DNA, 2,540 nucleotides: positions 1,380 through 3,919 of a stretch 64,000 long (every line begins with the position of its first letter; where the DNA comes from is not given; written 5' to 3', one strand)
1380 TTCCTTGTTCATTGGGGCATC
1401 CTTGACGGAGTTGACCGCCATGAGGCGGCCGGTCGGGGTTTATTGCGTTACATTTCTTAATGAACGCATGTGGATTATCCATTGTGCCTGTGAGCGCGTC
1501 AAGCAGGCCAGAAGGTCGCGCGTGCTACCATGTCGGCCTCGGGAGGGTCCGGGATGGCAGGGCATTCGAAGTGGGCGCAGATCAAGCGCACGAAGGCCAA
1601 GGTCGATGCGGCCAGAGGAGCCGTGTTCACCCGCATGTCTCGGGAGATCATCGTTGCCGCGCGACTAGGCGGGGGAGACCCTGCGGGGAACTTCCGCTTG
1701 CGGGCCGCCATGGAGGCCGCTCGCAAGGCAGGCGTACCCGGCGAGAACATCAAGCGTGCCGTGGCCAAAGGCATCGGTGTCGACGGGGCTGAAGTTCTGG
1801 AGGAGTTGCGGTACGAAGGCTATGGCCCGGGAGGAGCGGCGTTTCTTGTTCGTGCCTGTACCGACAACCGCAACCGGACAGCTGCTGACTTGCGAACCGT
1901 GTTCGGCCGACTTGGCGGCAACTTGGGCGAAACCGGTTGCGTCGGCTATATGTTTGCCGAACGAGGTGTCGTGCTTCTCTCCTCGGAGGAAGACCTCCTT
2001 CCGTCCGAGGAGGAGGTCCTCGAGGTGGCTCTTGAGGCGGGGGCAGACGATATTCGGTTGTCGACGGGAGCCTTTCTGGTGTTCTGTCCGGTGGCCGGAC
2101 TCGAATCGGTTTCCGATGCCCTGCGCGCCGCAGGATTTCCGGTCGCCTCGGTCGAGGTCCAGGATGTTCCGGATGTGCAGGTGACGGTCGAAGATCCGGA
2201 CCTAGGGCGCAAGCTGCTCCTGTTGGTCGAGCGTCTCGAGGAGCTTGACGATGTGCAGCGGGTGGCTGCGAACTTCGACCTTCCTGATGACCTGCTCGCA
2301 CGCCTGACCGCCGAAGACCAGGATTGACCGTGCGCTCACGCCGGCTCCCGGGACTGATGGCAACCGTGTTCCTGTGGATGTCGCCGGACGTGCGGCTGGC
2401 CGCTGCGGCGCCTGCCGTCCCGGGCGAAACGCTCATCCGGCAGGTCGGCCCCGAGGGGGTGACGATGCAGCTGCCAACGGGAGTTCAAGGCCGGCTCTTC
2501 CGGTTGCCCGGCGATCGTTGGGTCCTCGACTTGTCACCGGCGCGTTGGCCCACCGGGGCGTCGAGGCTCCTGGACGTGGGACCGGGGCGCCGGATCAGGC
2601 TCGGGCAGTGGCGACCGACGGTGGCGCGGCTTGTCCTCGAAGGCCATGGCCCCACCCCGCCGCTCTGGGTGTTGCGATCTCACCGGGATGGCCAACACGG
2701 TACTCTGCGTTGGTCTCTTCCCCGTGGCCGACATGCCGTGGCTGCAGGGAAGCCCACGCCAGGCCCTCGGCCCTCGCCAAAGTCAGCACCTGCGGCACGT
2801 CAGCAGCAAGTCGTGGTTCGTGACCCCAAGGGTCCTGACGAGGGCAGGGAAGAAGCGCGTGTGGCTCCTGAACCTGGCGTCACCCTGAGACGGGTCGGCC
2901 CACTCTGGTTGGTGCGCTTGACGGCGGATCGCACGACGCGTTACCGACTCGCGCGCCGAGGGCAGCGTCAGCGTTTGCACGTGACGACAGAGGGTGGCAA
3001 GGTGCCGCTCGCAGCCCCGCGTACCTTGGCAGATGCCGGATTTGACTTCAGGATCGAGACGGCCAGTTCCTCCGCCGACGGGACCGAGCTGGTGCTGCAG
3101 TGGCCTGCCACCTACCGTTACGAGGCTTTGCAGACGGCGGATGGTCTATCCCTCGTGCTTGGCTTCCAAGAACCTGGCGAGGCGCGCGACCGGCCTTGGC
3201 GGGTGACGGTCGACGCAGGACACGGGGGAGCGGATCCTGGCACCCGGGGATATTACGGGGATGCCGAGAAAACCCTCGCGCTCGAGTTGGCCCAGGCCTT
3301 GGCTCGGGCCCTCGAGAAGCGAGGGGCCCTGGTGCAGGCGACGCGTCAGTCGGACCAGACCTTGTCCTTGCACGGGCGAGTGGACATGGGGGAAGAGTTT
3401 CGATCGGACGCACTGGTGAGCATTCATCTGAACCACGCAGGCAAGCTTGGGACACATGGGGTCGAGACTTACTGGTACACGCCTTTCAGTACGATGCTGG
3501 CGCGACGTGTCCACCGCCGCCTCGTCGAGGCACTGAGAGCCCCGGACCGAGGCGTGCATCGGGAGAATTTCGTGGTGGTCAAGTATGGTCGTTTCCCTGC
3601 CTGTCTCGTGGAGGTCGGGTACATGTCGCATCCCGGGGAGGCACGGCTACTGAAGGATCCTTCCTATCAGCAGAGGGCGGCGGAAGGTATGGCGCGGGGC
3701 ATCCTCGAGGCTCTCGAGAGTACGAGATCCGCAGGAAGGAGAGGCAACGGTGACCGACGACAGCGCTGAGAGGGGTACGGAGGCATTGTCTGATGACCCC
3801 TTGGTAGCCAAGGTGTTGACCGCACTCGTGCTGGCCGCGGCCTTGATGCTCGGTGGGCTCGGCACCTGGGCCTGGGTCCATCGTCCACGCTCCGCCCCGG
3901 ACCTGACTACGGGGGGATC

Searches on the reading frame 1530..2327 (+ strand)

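Call 9: search_protein_families(library=pfam, proteins=[window:1530-2327:+], max_evalue=0.001)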
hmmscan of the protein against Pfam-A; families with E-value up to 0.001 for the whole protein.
window:1530-2327:+ (265 aa): 2 families
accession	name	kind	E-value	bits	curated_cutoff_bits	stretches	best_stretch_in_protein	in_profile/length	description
PF01709.26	Transcrip_reg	-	7.7e-48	162.7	27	1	90-249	1-160/160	TACO1/YebC second and third domain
PF20772.2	TACO1_YebC_N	-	1.7e-28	99.3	36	1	13-83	1-72/73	TACO1/YebC protein N-terminal domain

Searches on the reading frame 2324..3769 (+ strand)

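Call 9: search_protein_families(library=pfam, proteins=[window:2324-3769:+], max_evalue=0.001)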
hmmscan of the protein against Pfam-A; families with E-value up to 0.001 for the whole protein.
window:2324-3769:+ (481 aa): 2 families
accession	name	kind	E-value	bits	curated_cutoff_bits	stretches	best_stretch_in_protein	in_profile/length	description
PF01520.23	Amidase_3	-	1.4e-43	149.4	27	1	294-461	1-173/174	N-acetylmuramoyl-L-alanine amidase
PF11741.13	AMIN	-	2.4e-05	24.8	20.5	0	46-109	13-80/101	AMIN domain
